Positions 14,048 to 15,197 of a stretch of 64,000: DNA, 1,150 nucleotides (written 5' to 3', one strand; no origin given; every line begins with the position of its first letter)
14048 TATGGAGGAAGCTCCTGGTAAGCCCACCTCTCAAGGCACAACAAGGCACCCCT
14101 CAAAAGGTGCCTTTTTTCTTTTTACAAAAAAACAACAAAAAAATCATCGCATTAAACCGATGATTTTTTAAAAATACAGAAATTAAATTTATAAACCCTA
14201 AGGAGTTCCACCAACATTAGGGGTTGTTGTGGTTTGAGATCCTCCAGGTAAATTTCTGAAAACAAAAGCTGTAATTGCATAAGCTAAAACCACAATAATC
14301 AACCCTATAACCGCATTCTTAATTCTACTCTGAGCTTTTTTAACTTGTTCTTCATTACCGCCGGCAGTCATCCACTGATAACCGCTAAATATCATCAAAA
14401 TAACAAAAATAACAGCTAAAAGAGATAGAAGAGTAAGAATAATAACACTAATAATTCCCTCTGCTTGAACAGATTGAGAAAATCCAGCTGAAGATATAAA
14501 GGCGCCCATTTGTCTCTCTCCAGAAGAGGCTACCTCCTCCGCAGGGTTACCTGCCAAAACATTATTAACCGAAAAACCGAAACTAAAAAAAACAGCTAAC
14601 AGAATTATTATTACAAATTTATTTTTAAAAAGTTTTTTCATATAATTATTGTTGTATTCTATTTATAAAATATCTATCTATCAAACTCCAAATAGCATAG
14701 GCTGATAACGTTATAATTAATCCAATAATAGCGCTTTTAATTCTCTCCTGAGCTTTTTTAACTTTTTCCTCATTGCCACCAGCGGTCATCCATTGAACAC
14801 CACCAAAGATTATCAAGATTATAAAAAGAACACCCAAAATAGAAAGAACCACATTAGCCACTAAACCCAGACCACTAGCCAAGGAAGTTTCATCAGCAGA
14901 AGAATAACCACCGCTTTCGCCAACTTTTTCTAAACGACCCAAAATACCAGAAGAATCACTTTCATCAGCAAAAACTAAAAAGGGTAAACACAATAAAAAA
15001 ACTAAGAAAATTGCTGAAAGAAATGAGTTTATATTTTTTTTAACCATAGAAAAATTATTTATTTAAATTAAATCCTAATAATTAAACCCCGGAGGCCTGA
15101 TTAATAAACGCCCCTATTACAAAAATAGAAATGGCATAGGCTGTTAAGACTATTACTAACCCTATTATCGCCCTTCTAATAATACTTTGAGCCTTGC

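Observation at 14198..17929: Eight tandem TrbC/VirB2-like 'T4SS pilin' paralogs with no secretion machinery in view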

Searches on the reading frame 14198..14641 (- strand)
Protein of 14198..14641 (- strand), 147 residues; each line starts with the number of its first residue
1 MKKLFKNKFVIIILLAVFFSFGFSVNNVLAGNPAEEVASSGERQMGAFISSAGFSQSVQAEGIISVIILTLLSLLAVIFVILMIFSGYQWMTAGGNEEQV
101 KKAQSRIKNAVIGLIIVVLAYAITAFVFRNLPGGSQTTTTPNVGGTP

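Call 3: search_protein_families(library=pfam, proteins=[window:14198-14641:-], max_evalue=1)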
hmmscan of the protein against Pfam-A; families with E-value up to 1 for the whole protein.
window:14198-14641:- (147 aa): 17 families
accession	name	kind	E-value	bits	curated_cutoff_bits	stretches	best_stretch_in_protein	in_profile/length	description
PF18895.5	T4SS_pilin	-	5.9e-10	39.5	26.6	1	68-126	12-70/71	Type IV secretion system pilin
PF06157.16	DUF973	-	0.0022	17.7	26.4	1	11-128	20-122/309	Protein of unknown function (DUF973)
PF04973.17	NMN_transporter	-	0.0084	16.5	27.3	1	71-131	47-102/175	Nicotinamide mononucleotide transporter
PF19747.4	DUF6234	-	0.022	15.6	27.5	1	67-129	12-73/129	Family of unknown function (DUF6234)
PF04647.20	AgrB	-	0.028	14.2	23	1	62-128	99-159/185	Accessory gene regulator B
PF01757.29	Acyl_transf_3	-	0.031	13.8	31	1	4-90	147-238/326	Acyltransferase domain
PF13687.11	DUF4153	-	0.034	13.7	27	1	9-129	133-240/373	Domain of unknown function (DUF4153)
PF14147.11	Spore_YhaL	-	0.078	13.1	27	1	77-102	5-31/52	Sporulation protein YhaL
PF19297.4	QcrA_N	-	0.082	12.7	27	1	67-132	58-123/222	QcrA subunit N-terminal region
PF00001.26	7tm_1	-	0.088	12.7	30.5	1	9-128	102-219/260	7 transmembrane receptor (rhodopsin family)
PF09813.14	Coa3_cc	-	0.096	12.8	27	1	97-123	2-28/48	Cytochrome c oxidase assembly factor 3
PF11992.13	TgpA_N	-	0.11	12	30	1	69-136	126-186/333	TgpA N-terminal domain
PF25425.1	YfjL_N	-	0.13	13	27.8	1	6-40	1-35/97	YfjL-like, N-terminal domain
PF19607.4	DUF6112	-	0.17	12.1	25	1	60-125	12-76/88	Family of unknown function (DUF6112)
PF05987.18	DUF898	-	0.4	10.2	28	0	53-128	170-245/336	Bacterial protein of unknown function (DUF898)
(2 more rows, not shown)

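Call 4: search_protein_families(library=ncbifam, proteins=[window:14198-14641:-], max_evalue=1)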
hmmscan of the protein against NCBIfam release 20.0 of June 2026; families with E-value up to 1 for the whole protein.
window:14198-14641:- (147 aa): 10 families
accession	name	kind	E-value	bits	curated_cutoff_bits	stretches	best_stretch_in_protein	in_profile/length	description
NF045849.1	ICE_MMCAP2_0565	equivalog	1.1e-09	37.9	40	1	60-128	9-77/80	Mbov_0395 family pilin-like conjugal transfer protein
NF005818.0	PRK07691.1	equivalog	0.00076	18.6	586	1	45-127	389-471/496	Na+/H+ antiporter subunit D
NF041635.1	STM3941_fam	subfamily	0.023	14.6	40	1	69-131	5-56/157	STM3941 family protein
NF041043.1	BPSS1780_fam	subfamily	0.038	13.2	90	1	51-128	78-156/247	BPSS1780 family membrane protein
TIGR04286.1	MSEP-CTERM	equivalog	0.059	11.3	150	1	11-143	16-146/920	MSEP-CTERM sorting domain-containing protein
NF052590.1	ArlF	equivalog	0.067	13.4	110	0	75-109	9-43/137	archaellum stator protein ArlF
NF041023.1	PP0621_fam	subfamily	0.073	13.3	45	0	71-101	3-33/71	PP0621 family protein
TIGR03943.1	TIGR03943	equivalog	0.11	11.8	88.8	1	69-137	14-81/221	TIGR03943 family putative permease subunit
NF033218.1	anchor_AmaP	equivalog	0.26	11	55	1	66-127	6-66/166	alkaline shock response membrane anchor protein AmaP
NF002669.0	PRK02391.1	equivalog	0.84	8.7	341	1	66-131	150-210/298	zinc metalloprotease HtpX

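Call 15: find_encoding_contigs(protein=window:14198-14641:-, flank=10000, max_places=6)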
Protein window:14198-14641:- (147 aa): 6 contigs read that carry it; 2 places shown.
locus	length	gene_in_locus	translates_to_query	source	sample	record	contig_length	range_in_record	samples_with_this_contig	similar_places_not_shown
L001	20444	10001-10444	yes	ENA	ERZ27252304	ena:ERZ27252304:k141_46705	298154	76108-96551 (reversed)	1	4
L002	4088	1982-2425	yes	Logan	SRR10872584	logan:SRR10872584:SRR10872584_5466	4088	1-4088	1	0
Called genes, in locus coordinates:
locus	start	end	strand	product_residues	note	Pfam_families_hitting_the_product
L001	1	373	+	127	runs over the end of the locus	-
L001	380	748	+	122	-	PF02021:UPF0102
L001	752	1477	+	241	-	PF05219:DREV, PF05401:NodS, PF13489:Methyltransf_23, PF07021:MetW (weak), PF13847:Methyltransf_31, PF08241:Methyltransf_11, PF08242:Methyltransf_12, PF13649:Methyltransf_25, +1 more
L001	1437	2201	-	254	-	PF00535:Glycos_transf_2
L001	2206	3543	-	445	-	PF26314:MptA_B_family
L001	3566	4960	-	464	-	PF13231:PMT_2 (weak)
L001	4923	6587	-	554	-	-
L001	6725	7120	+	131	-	PF18895:T4SS_pilin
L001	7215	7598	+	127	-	PF18895:T4SS_pilin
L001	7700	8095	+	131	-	PF18895:T4SS_pilin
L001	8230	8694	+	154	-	PF18895:T4SS_pilin (weak)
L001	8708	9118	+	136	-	PF18895:T4SS_pilin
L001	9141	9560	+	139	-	PF06664:WLS-like_TM (weak), PF18895:T4SS_pilin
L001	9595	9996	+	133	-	PF18895:T4SS_pilin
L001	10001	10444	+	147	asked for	PF18895:T4SS_pilin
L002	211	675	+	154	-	PF18895:T4SS_pilin (weak)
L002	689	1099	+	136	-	PF18895:T4SS_pilin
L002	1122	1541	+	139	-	PF06664:WLS-like_TM (weak), PF18895:T4SS_pilin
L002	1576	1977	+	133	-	PF18895:T4SS_pilin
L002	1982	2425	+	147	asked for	PF18895:T4SS_pilin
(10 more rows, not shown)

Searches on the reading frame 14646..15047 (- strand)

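Call 3: search_protein_families(library=pfam, proteins=[window:14646-15047:-], max_evalue=1)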
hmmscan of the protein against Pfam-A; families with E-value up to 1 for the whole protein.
window:14646-15047:- (133 aa): 8 families
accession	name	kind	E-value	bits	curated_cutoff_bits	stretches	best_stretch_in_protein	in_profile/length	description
PF18895.5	T4SS_pilin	-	2.2e-10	40.9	26.6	1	63-122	12-70/71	Type IV secretion system pilin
PF09813.14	Coa3_cc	-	0.01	15.9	27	1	92-121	1-30/48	Cytochrome c oxidase assembly factor 3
PF19862.4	DUF6336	-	0.031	15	25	1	55-125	44-118/128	Family of unknown function (DUF6336)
PF12698.13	ABC2_membrane_3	-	0.055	13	31.6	1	52-121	149-214/347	ABC-2 family transporter protein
PF24871.1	Piezo_TM1-24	-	0.087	11.7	28.8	1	8-40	3-35/682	Piezo TM1-24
PF05875.18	Ceramidase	-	0.11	12.3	32.5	1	71-127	133-189/259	Ceramidase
PF10717.14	ODV-E18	-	0.28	11.5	28.1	1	47-92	7-52/87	Occlusion-derived virus envelope protein ODV-E18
PF12420.13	DUF3671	-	0.45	10.4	34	1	4-80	157-206/223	Fam-L, Fam-M like protein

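Call 4: search_protein_families(library=ncbifam, proteins=[window:14646-15047:-], max_evalue=1)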
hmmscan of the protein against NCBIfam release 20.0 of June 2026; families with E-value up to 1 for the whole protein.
window:14646-15047:- (133 aa): 6 families
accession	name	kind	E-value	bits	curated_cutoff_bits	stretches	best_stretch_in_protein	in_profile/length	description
NF045849.1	ICE_MMCAP2_0565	equivalog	8.3e-09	35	40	1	63-123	16-76/80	Mbov_0395 family pilin-like conjugal transfer protein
NF006283.1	PRK08455.1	equivalog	0.021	14.5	187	1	65-103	18-56/182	flagellar basal body-associated protein FliL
NF009951.1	PRK13415.1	equivalog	0.032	14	242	1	9-89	6-95/219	flagella biosynthesis regulatory protein FliZ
NF042931.1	SAG1386_EF1546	equivalog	0.098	12.7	80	1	62-99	25-64/158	SAG1386/EF1546 family surface-associated protein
NF045939.1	MHJ_0274_fam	hypoth_equivalog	0.22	11.2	80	1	67-105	3-41/165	MHJ_0274 family protein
NF053819.1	EF0750_LPXTG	subfamily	0.63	10.6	47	1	3-32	2-31/105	EF2685/EF0750 family sortase-dependent surface protein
